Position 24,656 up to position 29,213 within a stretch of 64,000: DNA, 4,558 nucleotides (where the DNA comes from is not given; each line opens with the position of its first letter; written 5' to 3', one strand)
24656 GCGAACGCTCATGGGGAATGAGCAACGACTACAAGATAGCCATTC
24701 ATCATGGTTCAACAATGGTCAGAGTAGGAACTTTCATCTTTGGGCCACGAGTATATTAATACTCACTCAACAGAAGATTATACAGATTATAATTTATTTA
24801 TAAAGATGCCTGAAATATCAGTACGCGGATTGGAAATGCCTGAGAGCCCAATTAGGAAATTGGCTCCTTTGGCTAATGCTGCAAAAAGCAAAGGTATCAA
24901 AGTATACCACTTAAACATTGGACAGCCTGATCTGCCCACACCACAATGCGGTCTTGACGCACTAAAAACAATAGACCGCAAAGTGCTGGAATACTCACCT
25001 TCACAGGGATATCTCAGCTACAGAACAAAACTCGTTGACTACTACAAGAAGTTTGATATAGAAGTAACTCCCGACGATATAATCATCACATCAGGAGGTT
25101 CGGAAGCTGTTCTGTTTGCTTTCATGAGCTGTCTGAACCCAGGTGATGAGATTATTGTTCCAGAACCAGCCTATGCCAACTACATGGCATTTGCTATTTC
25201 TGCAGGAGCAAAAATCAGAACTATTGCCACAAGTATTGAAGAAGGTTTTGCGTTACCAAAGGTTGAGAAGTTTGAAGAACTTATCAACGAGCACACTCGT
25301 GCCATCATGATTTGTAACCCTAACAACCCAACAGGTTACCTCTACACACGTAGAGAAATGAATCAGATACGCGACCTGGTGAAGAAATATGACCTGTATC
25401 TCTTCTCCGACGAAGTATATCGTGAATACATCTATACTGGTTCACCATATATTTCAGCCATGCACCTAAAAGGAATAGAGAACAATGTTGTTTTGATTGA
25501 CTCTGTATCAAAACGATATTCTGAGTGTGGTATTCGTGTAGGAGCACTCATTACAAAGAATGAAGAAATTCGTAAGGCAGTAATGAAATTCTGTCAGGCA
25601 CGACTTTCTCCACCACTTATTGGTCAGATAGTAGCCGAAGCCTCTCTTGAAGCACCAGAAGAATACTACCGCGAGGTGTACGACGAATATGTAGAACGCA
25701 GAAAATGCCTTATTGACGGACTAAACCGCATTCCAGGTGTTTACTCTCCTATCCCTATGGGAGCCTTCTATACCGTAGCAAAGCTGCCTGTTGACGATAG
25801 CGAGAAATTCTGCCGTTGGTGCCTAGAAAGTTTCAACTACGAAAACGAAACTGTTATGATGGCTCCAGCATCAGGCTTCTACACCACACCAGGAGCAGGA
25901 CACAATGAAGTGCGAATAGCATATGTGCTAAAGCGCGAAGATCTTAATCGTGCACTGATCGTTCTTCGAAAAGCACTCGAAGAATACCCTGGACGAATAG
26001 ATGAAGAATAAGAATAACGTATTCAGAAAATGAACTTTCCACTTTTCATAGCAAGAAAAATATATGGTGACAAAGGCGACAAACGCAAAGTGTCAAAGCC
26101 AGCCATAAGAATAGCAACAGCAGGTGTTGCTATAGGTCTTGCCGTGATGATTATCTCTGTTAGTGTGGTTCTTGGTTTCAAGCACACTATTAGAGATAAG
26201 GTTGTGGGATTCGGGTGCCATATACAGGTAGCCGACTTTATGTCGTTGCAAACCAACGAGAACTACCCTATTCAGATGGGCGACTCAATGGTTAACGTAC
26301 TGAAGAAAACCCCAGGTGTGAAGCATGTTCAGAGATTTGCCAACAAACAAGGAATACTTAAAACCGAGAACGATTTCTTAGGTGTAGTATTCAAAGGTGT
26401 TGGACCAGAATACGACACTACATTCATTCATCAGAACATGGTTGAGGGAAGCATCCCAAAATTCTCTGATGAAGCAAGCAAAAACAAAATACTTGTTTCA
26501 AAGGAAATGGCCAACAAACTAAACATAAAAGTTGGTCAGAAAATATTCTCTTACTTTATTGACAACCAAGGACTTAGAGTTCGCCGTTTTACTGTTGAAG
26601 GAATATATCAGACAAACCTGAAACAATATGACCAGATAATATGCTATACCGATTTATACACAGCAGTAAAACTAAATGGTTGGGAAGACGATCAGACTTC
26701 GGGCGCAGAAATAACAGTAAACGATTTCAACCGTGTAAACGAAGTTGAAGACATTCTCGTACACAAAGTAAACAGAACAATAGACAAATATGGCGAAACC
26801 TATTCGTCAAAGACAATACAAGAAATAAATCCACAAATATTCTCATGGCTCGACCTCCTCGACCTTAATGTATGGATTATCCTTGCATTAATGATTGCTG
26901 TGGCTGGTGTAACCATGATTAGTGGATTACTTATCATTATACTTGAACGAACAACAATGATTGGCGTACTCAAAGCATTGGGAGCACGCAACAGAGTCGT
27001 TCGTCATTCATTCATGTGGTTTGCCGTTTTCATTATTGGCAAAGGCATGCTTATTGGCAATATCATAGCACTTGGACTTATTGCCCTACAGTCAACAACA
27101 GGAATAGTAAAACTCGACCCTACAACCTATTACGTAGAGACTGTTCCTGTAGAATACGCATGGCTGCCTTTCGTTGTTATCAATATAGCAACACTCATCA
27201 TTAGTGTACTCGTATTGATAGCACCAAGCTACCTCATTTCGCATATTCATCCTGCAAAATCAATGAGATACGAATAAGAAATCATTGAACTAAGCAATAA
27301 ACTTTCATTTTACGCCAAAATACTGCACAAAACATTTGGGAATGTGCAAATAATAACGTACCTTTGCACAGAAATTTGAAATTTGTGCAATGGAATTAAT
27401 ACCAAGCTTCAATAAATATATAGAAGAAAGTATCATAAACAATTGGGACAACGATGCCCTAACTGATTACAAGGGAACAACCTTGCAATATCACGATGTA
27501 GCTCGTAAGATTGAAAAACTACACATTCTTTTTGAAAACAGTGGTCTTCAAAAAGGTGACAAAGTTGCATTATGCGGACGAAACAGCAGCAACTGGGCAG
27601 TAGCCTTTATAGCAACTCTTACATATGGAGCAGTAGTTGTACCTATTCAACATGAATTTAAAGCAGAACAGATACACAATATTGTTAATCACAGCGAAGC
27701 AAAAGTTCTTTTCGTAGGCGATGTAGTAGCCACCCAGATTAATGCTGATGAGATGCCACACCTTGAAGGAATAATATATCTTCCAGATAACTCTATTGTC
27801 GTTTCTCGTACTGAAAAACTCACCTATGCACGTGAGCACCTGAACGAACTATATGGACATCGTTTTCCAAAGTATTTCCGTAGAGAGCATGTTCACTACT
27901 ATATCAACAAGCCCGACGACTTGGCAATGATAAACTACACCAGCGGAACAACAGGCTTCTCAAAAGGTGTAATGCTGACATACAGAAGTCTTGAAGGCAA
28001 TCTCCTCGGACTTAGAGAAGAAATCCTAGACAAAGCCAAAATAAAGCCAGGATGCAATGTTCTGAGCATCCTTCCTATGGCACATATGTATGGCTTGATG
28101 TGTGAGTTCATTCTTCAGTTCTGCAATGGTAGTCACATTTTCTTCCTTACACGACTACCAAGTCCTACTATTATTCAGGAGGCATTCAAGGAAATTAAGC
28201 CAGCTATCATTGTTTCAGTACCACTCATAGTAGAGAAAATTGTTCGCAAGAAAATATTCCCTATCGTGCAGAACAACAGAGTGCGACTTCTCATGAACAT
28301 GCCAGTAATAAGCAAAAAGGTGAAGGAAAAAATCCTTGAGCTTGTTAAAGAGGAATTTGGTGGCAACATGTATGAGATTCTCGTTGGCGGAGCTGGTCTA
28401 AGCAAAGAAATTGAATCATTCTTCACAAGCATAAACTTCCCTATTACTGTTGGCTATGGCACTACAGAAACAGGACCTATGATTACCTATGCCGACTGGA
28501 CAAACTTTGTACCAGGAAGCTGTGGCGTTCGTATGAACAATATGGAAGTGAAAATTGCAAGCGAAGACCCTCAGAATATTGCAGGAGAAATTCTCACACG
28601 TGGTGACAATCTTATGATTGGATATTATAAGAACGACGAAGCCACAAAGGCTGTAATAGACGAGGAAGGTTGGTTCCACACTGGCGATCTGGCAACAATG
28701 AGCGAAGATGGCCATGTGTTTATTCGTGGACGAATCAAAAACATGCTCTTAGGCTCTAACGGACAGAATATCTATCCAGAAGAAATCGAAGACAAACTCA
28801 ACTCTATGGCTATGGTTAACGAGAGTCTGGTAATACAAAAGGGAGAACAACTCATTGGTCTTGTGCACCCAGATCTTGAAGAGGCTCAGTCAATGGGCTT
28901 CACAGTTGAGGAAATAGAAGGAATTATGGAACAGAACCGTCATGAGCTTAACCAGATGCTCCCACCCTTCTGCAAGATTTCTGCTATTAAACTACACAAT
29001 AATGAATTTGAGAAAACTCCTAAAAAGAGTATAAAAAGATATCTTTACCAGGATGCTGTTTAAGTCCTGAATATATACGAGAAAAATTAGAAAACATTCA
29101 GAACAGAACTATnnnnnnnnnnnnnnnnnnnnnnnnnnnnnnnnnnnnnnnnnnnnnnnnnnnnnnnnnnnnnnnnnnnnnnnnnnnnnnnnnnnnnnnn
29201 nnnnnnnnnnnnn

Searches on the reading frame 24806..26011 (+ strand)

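Call 65: search_protein_families(library=pfam, proteins=[window:24806-26011:+], max_evalue=0.00001)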
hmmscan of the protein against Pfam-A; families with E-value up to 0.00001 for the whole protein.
window:24806-26011:+ (401 aa): 3 families
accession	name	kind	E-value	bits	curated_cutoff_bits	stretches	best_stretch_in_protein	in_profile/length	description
PF00155.27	Aminotran_1_2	-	2.3e-51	175.6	19.7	1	33-384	3-358/361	Aminotransferase class I and II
PF00266.25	Aminotran_5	-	1.2e-07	31.5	21.5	1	88-203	59-176/371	Aminotransferase class-V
PF01041.23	DegT_DnrJ_EryC1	-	2.3e-07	30.8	19.8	1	92-202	42-145/360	DegT/DnrJ/EryC1/StrS aminotransferase family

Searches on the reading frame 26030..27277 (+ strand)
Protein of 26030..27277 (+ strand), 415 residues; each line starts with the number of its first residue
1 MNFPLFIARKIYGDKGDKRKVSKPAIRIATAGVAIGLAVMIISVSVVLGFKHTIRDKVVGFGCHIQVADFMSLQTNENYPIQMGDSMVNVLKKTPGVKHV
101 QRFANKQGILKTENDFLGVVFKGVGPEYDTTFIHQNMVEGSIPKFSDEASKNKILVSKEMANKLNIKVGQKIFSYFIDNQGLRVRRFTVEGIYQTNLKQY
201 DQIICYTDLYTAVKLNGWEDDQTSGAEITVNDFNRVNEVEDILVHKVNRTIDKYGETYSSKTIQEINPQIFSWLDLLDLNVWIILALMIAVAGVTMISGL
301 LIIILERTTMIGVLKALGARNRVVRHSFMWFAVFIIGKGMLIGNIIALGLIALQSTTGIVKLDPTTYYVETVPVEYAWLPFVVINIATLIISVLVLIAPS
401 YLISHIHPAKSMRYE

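Call 65: search_protein_families(library=pfam, proteins=[window:26030-27277:+], max_evalue=0.00001)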
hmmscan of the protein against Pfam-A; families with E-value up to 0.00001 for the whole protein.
window:26030-27277:+ (415 aa): 2 families
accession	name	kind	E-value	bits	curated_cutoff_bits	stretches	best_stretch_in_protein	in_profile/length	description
PF02687.27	FtsX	-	2.1e-13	50.8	25.5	1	283-408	2-120/120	FtsX-like permease C-terminal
PF12704.14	MacB_PCD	-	3.1e-13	50.9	27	1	28-241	3-202/207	MacB-like periplasmic core domain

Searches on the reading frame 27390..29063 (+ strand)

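Call 65: search_protein_families(library=pfam, proteins=[window:27390-29063:+], max_evalue=0.00001)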
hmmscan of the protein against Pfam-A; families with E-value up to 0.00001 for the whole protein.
window:27390-29063:+ (557 aa): 1 family
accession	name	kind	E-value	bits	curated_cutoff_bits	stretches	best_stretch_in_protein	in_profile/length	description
PF00501.34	AMP-binding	-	8.1e-67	226.1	29.9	1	20-413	10-384/384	AMP-binding enzyme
